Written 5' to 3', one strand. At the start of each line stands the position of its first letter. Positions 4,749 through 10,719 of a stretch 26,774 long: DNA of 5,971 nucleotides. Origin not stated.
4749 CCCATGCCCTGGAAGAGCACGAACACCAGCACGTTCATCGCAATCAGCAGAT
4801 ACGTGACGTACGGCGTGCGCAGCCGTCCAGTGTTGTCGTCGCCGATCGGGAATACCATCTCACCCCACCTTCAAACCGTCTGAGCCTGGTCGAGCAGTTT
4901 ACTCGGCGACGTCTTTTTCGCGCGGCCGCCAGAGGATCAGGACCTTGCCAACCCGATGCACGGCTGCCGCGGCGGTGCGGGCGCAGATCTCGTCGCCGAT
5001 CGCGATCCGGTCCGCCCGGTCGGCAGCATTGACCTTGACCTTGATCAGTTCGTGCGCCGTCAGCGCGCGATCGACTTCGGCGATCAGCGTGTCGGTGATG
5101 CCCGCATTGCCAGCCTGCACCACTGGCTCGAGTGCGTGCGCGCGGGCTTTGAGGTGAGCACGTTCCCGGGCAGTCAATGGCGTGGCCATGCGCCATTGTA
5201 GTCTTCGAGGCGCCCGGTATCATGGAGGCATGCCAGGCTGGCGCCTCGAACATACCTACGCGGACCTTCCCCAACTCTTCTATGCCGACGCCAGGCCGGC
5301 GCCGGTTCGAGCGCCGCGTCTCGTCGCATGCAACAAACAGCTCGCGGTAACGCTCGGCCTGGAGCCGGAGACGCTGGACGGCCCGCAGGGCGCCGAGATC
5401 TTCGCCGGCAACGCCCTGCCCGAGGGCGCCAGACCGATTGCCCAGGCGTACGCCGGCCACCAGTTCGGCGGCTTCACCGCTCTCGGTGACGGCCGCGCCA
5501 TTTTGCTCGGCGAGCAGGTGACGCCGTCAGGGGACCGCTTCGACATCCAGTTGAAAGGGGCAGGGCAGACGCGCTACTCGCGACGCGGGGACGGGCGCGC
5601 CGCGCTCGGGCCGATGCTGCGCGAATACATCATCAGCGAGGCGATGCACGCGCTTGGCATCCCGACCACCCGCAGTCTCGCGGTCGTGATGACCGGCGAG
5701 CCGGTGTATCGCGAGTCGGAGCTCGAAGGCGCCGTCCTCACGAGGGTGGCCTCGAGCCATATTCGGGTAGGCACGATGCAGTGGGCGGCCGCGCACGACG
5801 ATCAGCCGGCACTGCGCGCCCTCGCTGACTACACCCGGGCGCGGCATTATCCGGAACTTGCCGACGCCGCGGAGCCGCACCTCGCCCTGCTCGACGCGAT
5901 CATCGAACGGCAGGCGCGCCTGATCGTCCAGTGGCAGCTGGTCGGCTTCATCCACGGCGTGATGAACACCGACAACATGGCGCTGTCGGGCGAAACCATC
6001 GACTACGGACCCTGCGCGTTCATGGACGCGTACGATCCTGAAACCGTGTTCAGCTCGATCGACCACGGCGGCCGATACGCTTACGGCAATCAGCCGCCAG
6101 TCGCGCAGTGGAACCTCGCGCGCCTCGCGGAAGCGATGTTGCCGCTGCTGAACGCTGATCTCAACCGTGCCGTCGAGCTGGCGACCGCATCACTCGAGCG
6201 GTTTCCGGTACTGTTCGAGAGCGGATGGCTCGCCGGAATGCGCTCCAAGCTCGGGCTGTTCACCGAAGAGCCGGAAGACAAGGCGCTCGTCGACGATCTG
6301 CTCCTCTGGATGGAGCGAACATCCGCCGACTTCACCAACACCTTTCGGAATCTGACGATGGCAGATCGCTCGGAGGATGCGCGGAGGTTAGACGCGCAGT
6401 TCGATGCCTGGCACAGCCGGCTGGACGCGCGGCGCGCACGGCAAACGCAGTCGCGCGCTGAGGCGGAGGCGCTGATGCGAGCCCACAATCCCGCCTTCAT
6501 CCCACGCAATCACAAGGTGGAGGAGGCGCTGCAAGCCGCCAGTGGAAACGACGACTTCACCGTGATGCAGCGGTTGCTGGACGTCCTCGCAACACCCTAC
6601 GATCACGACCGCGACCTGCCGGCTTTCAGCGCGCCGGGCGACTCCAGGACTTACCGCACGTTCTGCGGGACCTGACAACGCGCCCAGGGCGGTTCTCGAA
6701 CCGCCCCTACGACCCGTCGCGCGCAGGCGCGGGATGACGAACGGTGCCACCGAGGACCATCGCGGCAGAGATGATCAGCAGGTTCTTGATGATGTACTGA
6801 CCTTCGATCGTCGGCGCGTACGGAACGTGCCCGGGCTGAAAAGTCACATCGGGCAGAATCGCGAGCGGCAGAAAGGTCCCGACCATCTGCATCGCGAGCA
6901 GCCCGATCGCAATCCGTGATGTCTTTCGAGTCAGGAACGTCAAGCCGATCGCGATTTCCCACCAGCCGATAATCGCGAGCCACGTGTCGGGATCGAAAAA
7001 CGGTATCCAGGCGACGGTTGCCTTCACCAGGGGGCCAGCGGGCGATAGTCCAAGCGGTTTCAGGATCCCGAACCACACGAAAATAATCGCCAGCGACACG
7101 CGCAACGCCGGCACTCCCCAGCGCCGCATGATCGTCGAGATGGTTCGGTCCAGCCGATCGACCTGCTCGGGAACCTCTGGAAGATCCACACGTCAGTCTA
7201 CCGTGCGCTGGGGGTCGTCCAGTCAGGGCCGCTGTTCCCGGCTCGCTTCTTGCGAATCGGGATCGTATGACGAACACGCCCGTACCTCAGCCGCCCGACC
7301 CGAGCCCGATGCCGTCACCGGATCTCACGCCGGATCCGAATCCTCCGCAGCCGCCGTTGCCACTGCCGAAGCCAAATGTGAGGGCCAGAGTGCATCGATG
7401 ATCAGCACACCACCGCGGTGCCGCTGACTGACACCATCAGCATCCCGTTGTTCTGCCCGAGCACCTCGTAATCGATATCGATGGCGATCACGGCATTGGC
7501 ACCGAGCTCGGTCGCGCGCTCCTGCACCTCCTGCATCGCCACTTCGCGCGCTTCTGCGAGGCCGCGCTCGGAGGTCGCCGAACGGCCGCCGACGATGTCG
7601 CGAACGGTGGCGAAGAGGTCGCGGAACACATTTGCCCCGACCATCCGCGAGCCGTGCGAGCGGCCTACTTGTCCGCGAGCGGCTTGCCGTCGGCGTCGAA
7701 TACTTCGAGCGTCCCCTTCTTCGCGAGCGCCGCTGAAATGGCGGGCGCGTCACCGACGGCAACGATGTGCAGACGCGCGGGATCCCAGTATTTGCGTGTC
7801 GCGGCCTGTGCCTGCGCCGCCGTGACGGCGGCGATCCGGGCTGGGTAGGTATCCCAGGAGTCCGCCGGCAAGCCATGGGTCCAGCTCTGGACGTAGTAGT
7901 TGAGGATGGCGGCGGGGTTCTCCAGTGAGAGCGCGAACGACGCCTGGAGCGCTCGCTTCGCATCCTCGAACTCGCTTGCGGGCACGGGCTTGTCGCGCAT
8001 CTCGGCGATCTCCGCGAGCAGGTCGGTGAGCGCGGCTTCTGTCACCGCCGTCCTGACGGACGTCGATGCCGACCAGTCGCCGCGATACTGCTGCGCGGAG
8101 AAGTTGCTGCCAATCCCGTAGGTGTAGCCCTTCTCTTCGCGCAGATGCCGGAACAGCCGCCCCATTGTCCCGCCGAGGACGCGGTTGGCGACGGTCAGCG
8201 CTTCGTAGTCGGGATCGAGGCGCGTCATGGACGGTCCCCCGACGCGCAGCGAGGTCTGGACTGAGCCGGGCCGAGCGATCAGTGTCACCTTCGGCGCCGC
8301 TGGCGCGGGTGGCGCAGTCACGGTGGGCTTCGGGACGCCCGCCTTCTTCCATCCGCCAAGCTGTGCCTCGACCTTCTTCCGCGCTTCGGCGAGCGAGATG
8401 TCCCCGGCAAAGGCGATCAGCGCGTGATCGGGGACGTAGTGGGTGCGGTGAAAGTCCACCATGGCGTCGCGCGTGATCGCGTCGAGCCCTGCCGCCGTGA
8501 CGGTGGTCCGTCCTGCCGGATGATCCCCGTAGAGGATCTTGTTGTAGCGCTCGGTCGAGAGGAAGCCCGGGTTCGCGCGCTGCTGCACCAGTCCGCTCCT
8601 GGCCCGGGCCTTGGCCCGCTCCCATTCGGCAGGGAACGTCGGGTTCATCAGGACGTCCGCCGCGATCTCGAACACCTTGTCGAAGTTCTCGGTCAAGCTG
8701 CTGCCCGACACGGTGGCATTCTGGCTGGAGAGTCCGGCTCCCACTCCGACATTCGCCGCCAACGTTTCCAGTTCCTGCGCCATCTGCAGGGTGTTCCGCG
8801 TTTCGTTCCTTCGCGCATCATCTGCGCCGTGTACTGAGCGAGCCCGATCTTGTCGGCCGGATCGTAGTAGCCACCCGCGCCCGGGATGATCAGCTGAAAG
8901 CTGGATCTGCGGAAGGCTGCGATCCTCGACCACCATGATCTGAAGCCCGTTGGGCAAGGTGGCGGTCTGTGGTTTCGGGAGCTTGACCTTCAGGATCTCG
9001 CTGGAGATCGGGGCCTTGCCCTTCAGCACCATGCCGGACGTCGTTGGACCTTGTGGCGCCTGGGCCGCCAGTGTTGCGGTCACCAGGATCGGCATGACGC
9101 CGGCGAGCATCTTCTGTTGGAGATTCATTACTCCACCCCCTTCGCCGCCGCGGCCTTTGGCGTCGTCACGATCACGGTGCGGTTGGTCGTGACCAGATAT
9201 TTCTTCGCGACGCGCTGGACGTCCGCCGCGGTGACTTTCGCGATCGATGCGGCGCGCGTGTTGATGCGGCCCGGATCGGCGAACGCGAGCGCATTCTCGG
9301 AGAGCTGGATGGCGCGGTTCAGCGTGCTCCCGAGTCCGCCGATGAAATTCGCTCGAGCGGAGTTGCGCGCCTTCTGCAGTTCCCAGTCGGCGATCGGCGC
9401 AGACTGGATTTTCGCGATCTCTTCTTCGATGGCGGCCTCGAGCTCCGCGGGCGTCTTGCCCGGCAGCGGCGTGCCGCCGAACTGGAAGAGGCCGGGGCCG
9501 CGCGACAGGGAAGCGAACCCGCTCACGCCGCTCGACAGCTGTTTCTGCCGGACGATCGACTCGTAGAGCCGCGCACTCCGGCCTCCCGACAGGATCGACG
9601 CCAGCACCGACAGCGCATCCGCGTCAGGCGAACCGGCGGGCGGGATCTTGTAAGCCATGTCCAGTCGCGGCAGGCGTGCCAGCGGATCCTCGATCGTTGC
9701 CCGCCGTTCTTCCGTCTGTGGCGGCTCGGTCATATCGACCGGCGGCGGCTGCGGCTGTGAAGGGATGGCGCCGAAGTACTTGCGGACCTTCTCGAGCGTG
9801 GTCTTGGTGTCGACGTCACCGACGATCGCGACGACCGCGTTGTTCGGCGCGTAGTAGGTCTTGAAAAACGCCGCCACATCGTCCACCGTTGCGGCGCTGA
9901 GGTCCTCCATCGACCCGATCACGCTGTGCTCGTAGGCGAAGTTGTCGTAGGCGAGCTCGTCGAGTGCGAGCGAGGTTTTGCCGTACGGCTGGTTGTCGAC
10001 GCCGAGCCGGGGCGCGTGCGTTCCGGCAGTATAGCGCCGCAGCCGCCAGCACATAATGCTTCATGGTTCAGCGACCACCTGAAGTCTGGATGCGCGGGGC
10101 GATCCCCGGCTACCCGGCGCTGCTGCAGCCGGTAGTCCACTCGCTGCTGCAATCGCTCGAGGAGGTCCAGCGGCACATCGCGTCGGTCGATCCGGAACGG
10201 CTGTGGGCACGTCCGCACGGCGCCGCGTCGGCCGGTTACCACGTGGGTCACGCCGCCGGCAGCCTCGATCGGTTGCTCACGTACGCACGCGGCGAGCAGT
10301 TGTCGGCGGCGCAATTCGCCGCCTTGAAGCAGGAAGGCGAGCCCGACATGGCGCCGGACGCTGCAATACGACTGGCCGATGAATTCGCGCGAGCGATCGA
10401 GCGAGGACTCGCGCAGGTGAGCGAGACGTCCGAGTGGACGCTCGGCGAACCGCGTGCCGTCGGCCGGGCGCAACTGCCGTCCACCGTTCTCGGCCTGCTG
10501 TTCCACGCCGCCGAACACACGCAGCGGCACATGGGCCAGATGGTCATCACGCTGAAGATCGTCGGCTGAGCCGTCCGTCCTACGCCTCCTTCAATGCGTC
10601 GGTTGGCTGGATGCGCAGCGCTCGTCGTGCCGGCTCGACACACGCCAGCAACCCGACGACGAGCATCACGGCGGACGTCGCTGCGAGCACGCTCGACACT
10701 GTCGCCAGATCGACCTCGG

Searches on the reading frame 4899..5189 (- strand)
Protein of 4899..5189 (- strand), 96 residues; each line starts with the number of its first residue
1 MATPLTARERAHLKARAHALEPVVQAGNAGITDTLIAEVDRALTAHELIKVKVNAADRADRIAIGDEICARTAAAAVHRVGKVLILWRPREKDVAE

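Call 11: search_protein_families(library=pfam, proteins=[window:4899-5189:-])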
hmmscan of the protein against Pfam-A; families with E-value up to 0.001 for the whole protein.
window:4899-5189:- (96 aa): 1 family
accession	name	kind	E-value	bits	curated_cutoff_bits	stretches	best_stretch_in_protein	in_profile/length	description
PF01985.26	CRS1_YhbY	-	1.4e-25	89.8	27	1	5-88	1-84/84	CRS1 / YhbY (CRM) domain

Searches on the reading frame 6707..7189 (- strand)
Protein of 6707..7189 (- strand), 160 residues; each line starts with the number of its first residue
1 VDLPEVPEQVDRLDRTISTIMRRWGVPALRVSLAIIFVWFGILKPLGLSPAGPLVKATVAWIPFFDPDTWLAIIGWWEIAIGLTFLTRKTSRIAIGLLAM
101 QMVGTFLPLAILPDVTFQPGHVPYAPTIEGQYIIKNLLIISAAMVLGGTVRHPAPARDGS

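Call 90: search_protein_families(library=pfam, proteins=[window:6707-7189:-], max_evalue=0.1)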
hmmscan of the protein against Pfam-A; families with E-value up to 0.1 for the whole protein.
window:6707-7189:- (160 aa): 1 family
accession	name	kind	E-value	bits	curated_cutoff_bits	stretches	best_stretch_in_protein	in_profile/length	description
PF04224.18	DUF417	-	0.0024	17.9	27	0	19-45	8-34/175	Protein of unknown function, DUF417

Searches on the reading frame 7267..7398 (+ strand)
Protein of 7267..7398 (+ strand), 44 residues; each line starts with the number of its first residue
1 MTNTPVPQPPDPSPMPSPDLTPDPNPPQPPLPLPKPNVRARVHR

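Call 27: find_homologous_proteins(query=window:7267-7398:+, max_evalue=1)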
Query window:7267-7398:+ (44 aa): 3 proteins with E <= 1 among 4 candidates. Only proteins of 24 to 77 residues were searched: fused or split forms outside these lengths cannot appear, so this answer is no evidence that the protein stands alone or is whole; lengths 'longer' or 'shorter' looks for them.
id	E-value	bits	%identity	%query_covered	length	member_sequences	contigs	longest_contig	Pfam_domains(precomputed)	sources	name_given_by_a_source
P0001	6.0e-8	50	89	61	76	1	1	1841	-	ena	-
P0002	1.1e-2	33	56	61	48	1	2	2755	-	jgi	-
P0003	5.5e-1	28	57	61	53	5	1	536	-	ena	-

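Call 30: find_encoding_contigs(protein=P0001, flank=5000)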
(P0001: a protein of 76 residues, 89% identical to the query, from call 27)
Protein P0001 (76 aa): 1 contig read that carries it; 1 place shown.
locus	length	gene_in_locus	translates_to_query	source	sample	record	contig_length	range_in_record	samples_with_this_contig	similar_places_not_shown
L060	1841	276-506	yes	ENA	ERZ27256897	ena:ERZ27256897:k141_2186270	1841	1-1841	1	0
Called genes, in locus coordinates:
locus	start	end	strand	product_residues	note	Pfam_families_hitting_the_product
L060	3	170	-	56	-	?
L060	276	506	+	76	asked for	-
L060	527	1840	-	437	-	?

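Call 31: find_encoding_contigs(protein=P0002, flank=5000)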
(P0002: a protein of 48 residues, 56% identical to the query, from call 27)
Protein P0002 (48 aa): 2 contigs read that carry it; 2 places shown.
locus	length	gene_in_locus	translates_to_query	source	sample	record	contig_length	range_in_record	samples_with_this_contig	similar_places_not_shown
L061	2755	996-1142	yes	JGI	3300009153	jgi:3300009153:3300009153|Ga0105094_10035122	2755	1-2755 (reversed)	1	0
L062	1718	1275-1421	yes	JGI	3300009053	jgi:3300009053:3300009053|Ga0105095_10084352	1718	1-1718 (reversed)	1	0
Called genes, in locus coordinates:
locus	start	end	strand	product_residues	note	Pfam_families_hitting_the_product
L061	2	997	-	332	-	?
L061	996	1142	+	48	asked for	-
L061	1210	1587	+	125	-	PF13564:DoxX_2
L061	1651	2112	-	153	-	PF01850:PIN (weak)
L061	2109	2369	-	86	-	PF02604:PhdYeFM_antitox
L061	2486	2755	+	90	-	?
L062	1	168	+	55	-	?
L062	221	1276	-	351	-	PF22904:NOMO1-like_2nd (faint), PF13620:CarboxypepD_reg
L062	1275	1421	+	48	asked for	-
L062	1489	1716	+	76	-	?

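Call 32: find_encoding_contigs(protein=P0003, flank=5000)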
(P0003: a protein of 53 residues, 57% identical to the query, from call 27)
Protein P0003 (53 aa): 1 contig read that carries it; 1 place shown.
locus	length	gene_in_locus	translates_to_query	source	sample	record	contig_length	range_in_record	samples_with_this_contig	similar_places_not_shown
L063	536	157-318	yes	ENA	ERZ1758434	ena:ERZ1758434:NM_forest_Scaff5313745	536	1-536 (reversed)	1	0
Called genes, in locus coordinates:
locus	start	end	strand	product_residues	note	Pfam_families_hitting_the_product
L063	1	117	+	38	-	?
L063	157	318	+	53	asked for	-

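Call 40: search_protein_families(library=pfam, proteins=[P0001, P0002, P0003, window:7267-7398:+], max_evalue=1)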
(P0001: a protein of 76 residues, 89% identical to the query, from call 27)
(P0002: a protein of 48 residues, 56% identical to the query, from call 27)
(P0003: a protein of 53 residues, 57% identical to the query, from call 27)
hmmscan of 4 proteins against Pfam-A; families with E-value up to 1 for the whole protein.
P0001 (76 aa): 0 families

P0002 (48 aa): 0 families

P0003 (53 aa): 1 family
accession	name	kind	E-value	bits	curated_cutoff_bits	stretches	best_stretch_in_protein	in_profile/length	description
PF23677.1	YnaL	-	0.035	14.4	27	1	9-41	17-49/57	Protein YnaL-like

window:7267-7398:+ (44 aa): 0 families

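Call 41: search_protein_families(library=ncbifam, proteins=[P0001, P0002, P0003, window:7267-7398:+], max_evalue=1)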
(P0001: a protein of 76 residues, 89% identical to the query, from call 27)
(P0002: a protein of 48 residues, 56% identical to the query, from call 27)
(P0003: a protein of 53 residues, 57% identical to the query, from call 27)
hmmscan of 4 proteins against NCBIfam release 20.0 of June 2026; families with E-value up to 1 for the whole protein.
P0001 (76 aa): 1 family
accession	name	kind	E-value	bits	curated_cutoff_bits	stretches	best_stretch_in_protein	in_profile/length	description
NF008084.0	PRK10819.1-5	equivalog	0.18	11.6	315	1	4-44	80-119/249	TonB system transport protein TonB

P0002 (48 aa): 0 families

P0003 (53 aa): 0 families

window:7267-7398:+ (44 aa): 0 families

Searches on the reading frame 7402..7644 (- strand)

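Call 11: search_protein_families(library=pfam, proteins=[window:7402-7644:-])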
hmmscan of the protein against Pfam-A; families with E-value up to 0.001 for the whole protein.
window:7402-7644:- (80 aa): 2 families
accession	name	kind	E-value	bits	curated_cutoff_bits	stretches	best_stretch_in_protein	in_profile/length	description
PF01906.23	YbjQ_1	-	7.4e-25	88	23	1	2-79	27-102/103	Putative heavy-metal-binding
PF23025.1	YbjQ_2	-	5e-05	24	29.1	1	35-79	59-100/103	C2 domain-containing protein 5, YbjQ-like domain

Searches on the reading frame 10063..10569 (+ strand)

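Call 11: search_protein_families(library=pfam, proteins=[window:10063-10569:+])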
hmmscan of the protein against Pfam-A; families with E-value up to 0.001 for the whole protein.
window:10063-10569:+ (168 aa): 3 families
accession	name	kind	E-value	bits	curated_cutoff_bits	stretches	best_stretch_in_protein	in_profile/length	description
PF12867.12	DinB_2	-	6.3e-09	36.8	24.8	1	30-160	4-128/128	DinB superfamily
PF05163.17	DinB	-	7e-05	23.3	23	1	55-168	40-146/165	DinB family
PF04978.18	MST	-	0.00044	21.2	27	1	26-161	4-141/149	Mycothiol-S-transferase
